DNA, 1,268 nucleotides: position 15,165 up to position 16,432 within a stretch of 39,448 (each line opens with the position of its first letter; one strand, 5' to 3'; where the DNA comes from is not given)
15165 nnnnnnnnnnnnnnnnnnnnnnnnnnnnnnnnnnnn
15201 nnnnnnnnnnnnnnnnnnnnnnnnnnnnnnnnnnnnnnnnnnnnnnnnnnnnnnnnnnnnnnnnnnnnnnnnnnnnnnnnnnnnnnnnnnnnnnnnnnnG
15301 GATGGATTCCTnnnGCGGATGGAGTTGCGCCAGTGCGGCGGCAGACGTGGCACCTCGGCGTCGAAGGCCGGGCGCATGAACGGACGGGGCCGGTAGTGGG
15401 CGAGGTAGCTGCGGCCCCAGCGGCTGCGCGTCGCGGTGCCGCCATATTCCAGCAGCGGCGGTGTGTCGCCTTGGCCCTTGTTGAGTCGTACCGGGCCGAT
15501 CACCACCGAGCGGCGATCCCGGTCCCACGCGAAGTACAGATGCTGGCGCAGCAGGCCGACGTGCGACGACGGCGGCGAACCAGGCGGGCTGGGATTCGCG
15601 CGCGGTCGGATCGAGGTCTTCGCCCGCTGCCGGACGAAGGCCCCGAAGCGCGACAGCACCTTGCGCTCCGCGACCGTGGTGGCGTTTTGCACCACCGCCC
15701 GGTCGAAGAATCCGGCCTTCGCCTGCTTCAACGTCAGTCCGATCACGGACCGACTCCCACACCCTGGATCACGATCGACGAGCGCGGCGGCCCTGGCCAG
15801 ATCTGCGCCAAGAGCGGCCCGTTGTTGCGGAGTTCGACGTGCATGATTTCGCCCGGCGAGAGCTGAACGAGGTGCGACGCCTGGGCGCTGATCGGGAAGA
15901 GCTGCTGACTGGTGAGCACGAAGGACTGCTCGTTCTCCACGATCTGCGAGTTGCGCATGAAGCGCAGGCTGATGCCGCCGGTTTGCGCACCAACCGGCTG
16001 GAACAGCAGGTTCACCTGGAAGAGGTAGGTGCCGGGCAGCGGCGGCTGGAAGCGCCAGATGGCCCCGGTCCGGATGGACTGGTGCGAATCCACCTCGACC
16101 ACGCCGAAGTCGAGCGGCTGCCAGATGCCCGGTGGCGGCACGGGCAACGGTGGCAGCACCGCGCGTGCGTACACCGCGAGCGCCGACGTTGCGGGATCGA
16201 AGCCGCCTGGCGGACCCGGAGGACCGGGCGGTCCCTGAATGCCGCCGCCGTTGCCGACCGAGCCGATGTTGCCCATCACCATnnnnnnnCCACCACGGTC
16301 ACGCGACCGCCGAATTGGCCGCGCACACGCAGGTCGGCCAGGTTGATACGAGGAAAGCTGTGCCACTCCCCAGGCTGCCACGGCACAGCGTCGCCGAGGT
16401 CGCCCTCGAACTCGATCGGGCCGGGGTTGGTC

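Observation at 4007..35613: Prophage retains complete replication, packaging and tail modules but lacks capsid, protease, endolysin and repressor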

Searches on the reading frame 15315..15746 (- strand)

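Call 20: search_protein_families(library=phrogs, proteins=[window:15315-15746:-], max_evalue=0.01)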
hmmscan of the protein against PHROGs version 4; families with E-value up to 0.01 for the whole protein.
window:15315-15746:- (144 aa): 1 family
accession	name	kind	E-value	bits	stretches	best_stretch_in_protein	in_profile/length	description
phrog_5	-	connector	6.4e-05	23.9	1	26-135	114-197/239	tail completion or Neck1 protein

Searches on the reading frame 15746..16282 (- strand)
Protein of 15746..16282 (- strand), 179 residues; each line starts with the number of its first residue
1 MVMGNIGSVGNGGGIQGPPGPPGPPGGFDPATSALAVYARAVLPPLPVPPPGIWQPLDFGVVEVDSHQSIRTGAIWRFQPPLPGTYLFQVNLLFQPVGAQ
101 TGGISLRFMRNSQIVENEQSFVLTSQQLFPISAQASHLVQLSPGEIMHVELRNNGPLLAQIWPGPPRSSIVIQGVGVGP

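Call 20: search_protein_families(library=phrogs, proteins=[window:15746-16282:-], max_evalue=0.01)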
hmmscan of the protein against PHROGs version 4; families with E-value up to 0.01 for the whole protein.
window:15746-16282:- (179 aa): 0 families

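Call 94: search_protein_families(library=pfam, proteins=[window:15746-16282:-], max_evalue=1)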
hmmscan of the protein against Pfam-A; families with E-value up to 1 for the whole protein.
window:15746-16282:- (179 aa): 1 family
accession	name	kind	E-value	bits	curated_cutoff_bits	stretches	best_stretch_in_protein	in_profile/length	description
PF00386.27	C1q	-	0.0093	16.6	23.7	1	77-156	38-111/127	C1q domain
